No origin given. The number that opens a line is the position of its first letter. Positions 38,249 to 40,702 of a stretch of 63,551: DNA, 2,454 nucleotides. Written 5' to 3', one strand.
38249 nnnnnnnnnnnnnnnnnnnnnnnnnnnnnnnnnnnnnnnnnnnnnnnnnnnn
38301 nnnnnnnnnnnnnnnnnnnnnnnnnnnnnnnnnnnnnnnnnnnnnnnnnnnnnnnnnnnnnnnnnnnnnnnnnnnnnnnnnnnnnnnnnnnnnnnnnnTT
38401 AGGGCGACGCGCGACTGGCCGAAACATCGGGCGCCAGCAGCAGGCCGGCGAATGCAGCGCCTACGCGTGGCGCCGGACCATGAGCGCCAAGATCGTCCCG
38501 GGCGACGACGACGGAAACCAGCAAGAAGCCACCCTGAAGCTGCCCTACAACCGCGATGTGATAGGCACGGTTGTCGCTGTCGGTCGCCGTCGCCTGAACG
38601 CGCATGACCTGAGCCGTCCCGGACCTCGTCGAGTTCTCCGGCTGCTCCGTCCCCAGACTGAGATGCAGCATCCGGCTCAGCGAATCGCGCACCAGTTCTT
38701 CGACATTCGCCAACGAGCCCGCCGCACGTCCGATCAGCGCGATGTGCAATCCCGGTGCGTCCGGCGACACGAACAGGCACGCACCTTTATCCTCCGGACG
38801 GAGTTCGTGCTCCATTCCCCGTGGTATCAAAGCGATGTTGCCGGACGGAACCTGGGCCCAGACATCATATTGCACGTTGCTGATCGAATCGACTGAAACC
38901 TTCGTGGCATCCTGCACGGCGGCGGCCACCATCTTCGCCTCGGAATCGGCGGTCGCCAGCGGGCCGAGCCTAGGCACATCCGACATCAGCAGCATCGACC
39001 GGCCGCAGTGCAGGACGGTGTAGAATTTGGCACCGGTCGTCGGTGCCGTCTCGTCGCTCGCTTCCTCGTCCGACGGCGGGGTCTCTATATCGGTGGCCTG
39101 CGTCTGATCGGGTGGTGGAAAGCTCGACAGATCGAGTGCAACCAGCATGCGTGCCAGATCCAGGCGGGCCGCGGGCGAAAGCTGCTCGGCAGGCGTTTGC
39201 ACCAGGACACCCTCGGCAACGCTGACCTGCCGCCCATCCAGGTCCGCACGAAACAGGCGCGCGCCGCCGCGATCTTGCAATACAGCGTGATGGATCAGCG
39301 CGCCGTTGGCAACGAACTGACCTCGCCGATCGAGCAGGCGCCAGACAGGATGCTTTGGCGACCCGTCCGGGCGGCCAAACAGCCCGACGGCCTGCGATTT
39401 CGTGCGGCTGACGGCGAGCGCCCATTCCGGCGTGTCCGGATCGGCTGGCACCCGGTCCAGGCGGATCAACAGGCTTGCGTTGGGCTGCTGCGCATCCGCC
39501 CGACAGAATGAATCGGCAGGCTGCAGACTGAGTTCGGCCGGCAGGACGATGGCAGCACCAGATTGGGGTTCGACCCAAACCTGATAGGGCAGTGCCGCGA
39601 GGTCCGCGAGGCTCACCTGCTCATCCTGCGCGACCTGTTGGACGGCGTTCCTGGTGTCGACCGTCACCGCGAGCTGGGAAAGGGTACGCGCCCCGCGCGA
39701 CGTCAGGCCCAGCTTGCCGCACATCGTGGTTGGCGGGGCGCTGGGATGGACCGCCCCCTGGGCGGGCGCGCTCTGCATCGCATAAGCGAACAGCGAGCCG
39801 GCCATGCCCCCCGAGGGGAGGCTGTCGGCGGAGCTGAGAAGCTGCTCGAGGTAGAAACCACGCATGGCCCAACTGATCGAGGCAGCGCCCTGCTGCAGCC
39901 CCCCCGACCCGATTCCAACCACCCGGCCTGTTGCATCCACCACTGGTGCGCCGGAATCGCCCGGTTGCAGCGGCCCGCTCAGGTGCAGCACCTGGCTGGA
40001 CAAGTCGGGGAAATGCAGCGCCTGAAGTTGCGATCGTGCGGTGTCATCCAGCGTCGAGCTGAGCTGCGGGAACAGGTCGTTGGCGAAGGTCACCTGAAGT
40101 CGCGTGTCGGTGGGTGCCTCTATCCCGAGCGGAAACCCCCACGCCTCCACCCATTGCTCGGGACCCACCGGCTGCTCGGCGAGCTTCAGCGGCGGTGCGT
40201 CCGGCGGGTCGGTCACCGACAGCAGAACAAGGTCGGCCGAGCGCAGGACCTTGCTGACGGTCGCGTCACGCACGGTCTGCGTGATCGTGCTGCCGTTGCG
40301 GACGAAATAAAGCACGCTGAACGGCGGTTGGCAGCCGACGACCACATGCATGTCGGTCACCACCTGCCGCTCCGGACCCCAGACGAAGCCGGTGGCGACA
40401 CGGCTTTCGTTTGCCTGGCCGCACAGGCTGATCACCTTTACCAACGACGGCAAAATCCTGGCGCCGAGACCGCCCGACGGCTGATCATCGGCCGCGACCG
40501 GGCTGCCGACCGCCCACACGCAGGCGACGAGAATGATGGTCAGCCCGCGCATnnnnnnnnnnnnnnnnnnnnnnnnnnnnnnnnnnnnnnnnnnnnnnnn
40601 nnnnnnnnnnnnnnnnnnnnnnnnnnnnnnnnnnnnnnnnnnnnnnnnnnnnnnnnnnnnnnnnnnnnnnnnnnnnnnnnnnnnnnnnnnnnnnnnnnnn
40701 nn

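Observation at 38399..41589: Uncharacterised three-gene module: small soluble protein, 3-TM protein and a secreted trypsin-like protease with a duplicated orphan C-terminal domain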

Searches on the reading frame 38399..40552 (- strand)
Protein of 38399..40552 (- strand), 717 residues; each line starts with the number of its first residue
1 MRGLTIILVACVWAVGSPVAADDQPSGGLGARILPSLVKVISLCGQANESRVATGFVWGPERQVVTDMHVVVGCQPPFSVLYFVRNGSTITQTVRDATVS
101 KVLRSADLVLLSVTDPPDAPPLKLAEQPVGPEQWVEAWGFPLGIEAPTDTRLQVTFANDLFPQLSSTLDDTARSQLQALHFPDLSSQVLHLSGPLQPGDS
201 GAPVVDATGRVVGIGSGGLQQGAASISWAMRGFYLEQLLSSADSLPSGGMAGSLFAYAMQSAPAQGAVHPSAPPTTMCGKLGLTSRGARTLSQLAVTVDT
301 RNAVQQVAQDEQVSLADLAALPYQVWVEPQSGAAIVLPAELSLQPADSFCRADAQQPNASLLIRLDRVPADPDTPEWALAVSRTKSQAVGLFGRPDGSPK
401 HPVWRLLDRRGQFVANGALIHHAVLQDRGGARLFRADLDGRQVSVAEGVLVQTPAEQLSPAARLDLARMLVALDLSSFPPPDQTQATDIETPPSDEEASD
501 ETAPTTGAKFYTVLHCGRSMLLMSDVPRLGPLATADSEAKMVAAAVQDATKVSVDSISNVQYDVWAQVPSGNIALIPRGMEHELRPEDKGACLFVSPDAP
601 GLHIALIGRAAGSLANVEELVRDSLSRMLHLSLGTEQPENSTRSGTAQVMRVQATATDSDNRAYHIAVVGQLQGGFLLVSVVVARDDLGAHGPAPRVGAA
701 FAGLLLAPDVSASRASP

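Call 3: search_protein_families(library=pfam, proteins=[window:38399-40552:-], max_evalue=1)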
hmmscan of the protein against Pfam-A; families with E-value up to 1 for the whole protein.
window:38399-40552:- (717 aa): 4 families
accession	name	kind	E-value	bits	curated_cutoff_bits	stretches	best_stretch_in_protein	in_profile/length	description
PF13365.12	Trypsin_2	-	1.2e-18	68.7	27.6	1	53-214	1-144/144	Trypsin-like peptidase domain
PF00089.32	Trypsin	-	4.4e-05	23.8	20.6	1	50-222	24-202/220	Trypsin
PF05579.19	Peptidase_S32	-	0.0032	17.2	24.7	1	196-226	206-236/297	Equine arteritis virus serine endopeptidase S32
PF00944.25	Peptidase_S3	-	0.0039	17.5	21.2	1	195-224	104-133/159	Alphavirus core protein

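Call 4: search_protein_families(library=ncbifam, proteins=[window:38399-40552:-], max_evalue=1)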
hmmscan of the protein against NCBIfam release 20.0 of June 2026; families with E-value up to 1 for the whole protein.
window:38399-40552:- (717 aa): 6 families
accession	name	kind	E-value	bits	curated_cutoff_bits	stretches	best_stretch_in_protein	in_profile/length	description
NF033740.0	MarP_fam_protase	equivalog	9.5e-12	44.6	250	1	31-214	191-350/390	MarP family serine protease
NF041521.1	HhoA_HhoB_HtrA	equivalog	8.9e-05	21.9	450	1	52-229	58-210/335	HhoA/HhoB/HtrA family serine endopeptidase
NF053637.1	SerProtHtrAspr2045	equivalog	0.018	14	650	1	175-221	211-257/394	serine protease HtrA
NF041810.1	Avs1b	equivalog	0.039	11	1500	1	48-142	15-107/1931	AVAST type 1 anti-phage system protease Avs1b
TIGR02037.1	degP_htrA_DO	subfamily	0.06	12.3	416.2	0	196-219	179-202/434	Do family serine endopeptidase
NF047968.1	SerProtHtrA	equivalog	0.25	10.6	470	1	194-222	209-237/357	serine protease HtrA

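Call 6: search_protein_families(library=padloc, proteins=[window:38399-40552:-], max_evalue=1)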
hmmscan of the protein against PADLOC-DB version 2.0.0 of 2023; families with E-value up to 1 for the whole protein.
window:38399-40552:- (717 aa): 3 families
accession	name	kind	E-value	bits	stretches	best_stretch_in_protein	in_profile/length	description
PDLC02960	RT-Protease_XI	-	1.3e-08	32.3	1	48-220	345-487/506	single gene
PDLC02959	RT-Protease_XI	-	1.1e-07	29.2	1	46-221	345-491/510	single gene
PDLC02159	Avs1b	-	0.029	9.6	1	51-142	18-107/1924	-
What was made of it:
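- Tried and rejected: PADLOC gave only generic protease-domain hits (call 6).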

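Call 7: search_solved_structures(query=window:38399-40552:-, max_evalue=1)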
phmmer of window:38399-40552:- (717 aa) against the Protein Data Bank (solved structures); distinct sequences matched with E-value up to 1: 70 (the best 60 are shown).
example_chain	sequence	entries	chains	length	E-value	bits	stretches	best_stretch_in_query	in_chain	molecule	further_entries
3k6z_A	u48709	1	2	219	3.9e-05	25.5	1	28-221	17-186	POSSIBLE MEMBRANE-ASSOCIATED SERINE PROTEASE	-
3k6y_A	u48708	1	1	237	5.3e-05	25.1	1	27-221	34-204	POSSIBLE MEMBRANE-ASSOCIATED SERINE PROTEASE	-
3lt3_A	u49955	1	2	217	8.2e-05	24.4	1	29-221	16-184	POSSIBLE MEMBRANE-ASSOCIATED SERINE PROTEASE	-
5b6l_A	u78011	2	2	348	0.0027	19.4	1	54-249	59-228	Putative serine protease HhoA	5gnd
5t63_A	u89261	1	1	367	0.0031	19.2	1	54-249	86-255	Putative serine protease HhoA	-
3qo6_A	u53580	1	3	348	0.0046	18.7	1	53-287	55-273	Protease Do-like 1, chloroplastic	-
2yew_A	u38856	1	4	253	0.011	17.4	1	193-225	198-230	CAPSID PROTEIN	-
4agk_A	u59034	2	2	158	0.013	17.1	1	193-232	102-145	CAPSID PROTEIN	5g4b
4agj_A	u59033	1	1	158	0.014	17.1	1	193-232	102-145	CAPSID PROTEIN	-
4uon_A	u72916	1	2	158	0.015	17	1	193-232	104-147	CAPSID PROTEASE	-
3j2w_I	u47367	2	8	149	0.018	16.7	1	193-225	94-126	Capsid protein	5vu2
9eau_C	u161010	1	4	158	0.018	16.7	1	193-225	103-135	Capsid protein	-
6nk5_I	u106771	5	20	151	0.018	16.7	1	193-225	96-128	Capsid protein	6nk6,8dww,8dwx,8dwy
6nk7_I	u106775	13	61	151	0.018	16.7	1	193-225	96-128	Capsid protein | CHIKV capsid protein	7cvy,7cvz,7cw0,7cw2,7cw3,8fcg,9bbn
5h23_A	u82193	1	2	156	0.019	16.6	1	193-225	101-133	Capsid Protein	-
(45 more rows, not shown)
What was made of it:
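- Closest known: MarP. Same: It is the best sequence neighbour of the catalytic domain: NCBIfam NF033740 E 9.5e-12 (call 4) and PDB 3k6y/3k6z/3lt3 E 4e-5 (call 7).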

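Call 8: find_homologous_proteins(query=window:38399-40552:-, max_evalue=0.001)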
Query window:38399-40552:- (717 aa): 17 proteins with E <= 0.001 among 8000 candidates.
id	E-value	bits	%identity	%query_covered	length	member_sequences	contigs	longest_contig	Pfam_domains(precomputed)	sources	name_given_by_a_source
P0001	0.0e+0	1261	80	100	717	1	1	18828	PF13365.13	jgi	jgi:S1-C subfamily serine protease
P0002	0.0e+0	1212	78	100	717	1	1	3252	PF13365.13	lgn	-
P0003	8.6e-212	723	51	94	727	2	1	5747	PF13365.13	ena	-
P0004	1.7e-202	693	51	94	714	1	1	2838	PF13365.13,PF00089.33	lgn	-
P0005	8.2e-181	621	47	98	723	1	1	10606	PF13365.13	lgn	-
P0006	7.0e-177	608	46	98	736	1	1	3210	PF13365.13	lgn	-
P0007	8.1e-177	608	45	95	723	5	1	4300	PF13365.13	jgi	jgi:S1-C subfamily serine protease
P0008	2.2e-173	597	52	85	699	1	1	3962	PF13365.13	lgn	-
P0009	2.6e-171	590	45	97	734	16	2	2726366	PF13365.13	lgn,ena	-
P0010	1.1e-160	555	47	96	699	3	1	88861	PF13365.13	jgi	jgi:Trypsin-like peptidase domain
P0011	1.1e-150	521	46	86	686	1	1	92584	PF13365.13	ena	-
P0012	4.7e-134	467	42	95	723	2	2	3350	PF13365.13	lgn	-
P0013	5.2e-115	404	37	99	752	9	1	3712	PF13365.13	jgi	-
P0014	2.5e-113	398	38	99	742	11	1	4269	PF13365.13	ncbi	-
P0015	1.1e-100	356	37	95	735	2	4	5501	PF13365.13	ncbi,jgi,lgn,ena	jgi:S1-C subfamily serine protease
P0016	8.4e-56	208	35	63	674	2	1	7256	PF13365.13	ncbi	-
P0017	5.7e-19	86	27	46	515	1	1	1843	PF13365.13,PF00089.33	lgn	-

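Call 10: find_related_loci(query=A1, collection=genome_contigs, flank=8000)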
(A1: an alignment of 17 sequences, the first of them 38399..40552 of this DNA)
Query A1 (717 aa) in genome_contigs; peptide patterns used: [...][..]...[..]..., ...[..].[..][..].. (x = any residue, [..] = any of these).
95 stretches matched a pattern; 9 encode a relative of the query (tblastn E <= 1e-3); 9 distinct loci.
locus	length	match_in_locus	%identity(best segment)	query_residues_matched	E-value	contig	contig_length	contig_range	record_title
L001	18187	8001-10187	45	1-706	2e-180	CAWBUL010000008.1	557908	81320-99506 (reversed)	MAG: uncultured proteobacterium isolate MFD00731.bin.1.279 genome assembly, contig: contig_548, whole genome shotgun seq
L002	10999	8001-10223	38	1-713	5e-115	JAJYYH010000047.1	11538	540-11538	MAG: Proteobacteria bacterium isolate FK3.bin97 NODE_11223_length_11538_cov_14.704934, whole genome shotgun sequence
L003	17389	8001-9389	36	20-490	2e-63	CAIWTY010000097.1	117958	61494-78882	MAG: uncultured Rhodopila sp. isolate I3b_bin-088 genome assembly, contig: bin-088:097/111, whole genome shotgun sequenc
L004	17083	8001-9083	38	4-377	7e-56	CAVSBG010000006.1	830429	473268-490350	MAG: uncultured Alphaproteobacteria bacterium isolate MFD05705.bin.1.194 genome assembly, contig: contig_38357, whole ge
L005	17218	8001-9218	34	21-441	3e-53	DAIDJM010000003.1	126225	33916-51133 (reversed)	MAG TPA_asm: Acetobacteraceae bacterium isolate clean385 k141_691244, whole genome shotgun sequence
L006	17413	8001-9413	35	1-480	4e-51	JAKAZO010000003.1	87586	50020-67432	MAG: Proteobacteria bacterium isolate ZJ1.bin42 NODE_226_length_87586_cov_19.546233, whole genome shotgun sequence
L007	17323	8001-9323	35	32-625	3e-46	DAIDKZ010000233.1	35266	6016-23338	MAG TPA_asm: Acetobacteraceae bacterium isolate clean415 k141_370603, whole genome shotgun sequence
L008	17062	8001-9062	56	47-708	5e-92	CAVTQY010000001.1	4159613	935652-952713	MAG: uncultured proteobacterium isolate MFD09603.bin.1.8 genome assembly, contig: contig_421, whole genome shotgun seque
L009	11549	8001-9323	35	32-480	6e-47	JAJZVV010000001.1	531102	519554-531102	MAG: Proteobacteria bacterium isolate SKS5.bin74 NODE_2_length_531102_cov_6.400529, whole genome shotgun sequence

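Call 12: find_encoding_contigs(protein=P0001, flank=8000, max_places=3)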
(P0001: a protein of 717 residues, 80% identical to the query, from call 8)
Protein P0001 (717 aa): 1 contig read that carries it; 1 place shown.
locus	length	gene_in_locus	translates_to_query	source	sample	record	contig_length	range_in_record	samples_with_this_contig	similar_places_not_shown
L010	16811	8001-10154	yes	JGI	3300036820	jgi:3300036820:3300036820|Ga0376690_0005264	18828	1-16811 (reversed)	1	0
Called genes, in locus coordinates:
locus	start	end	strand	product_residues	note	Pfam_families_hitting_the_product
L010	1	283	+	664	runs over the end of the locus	-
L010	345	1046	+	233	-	PF14353:CpXC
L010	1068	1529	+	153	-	-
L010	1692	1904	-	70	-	PF13610:DDE_Tnp_IS240 (faint)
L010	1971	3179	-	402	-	PF07394:DUF1501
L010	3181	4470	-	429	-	PF08811:DUF1800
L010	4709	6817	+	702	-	PF00009:GTP_EFTU, PF22042:EF-G_D2, PF03144:GTP_EFTU_D2, PF14492:EFG_III, PF16658:RF3_C (weak), PF03764:EFG_IV, PF00679:EFG_C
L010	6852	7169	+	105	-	-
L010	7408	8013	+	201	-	-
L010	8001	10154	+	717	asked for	PF13365:Trypsin_2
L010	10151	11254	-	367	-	PF01264:Chorismate_synt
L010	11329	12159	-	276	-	PF00106:adh_short, PF13561:adh_short_C2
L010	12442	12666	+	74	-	PF11455:MazE-like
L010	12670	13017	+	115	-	PF02452:PemK_toxin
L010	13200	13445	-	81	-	-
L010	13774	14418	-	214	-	PF02798:GST_N, PF13417:GST_N_3, PF13409:GST_N_2, PF00043:GST_C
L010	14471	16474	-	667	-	PF02129:Peptidase_S15, PF00326:Peptidase_S9 (faint), PF00561:Abhydrolase_1, PF12146:Hydrolase_4 (faint), PF08530:PepX_C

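Call 13: find_encoding_contigs(protein=P0009, flank=8000, max_places=3)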
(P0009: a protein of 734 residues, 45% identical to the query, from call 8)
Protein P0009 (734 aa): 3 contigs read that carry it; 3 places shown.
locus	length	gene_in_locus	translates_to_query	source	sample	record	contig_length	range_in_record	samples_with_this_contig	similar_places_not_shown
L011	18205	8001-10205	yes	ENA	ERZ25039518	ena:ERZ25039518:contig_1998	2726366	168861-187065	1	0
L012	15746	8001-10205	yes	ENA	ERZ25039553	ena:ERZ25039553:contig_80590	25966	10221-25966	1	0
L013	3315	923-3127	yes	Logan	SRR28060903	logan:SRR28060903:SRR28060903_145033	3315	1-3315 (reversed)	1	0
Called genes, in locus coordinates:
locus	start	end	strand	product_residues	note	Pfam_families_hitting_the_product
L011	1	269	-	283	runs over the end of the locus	-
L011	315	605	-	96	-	-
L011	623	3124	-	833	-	PF00884:Sulfatase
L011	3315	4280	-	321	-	PF00165:HTH_AraC (faint), PF12833:HTH_18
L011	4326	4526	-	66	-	-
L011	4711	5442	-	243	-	-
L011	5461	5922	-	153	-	PF07355:GRDB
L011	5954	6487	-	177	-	-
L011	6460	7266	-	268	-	PF00182:Glyco_hydro_19, PF01471:PG_binding_1, PF09374:PG_binding_3 (faint)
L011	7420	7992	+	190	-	-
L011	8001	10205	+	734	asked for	PF13365:Trypsin_2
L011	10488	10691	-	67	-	-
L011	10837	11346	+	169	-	-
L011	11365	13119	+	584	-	-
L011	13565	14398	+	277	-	PF01266:DAO, PF03486:HI0933_like (faint), PF07992:Pyr_redox_2 (faint), PF01593:Amino_oxidase (faint)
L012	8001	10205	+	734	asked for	PF13365:Trypsin_2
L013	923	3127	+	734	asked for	PF13365:Trypsin_2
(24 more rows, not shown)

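Call 14: find_encoding_contigs(protein=P0010, flank=8000, max_places=3)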
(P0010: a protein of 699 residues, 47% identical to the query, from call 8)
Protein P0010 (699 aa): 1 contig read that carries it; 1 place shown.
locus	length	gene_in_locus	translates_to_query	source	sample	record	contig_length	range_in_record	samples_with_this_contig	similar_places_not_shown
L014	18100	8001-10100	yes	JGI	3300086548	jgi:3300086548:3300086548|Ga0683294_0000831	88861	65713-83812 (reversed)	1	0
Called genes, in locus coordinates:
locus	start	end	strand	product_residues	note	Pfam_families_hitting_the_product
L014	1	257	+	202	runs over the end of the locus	-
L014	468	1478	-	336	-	PF08240:ADH_N, PF00107:ADH_zinc_N, PF13602:ADH_zinc_N_2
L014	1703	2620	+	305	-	PF00487:FA_desaturase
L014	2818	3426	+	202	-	PF18914:DUF5666 (faint)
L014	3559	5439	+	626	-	-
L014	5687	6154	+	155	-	PF14588:YjgF_endoribonc, PF01042:Ribonuc_L-PSP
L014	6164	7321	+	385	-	PF04339:FemAB_like, PF13480:Acetyltransf_6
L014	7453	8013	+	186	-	-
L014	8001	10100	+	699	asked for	PF13365:Trypsin_2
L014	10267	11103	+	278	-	PF00497:SBP_bac_3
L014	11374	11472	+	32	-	-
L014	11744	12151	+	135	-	-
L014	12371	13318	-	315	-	PF01965:DJ-1_PfpI, PF00165:HTH_AraC (faint), PF12833:HTH_18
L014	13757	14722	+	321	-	PF05368:NmrA, PF13460:NAD_binding_10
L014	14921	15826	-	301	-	PF00165:HTH_AraC, PF12833:HTH_18, PF00165:HTH_AraC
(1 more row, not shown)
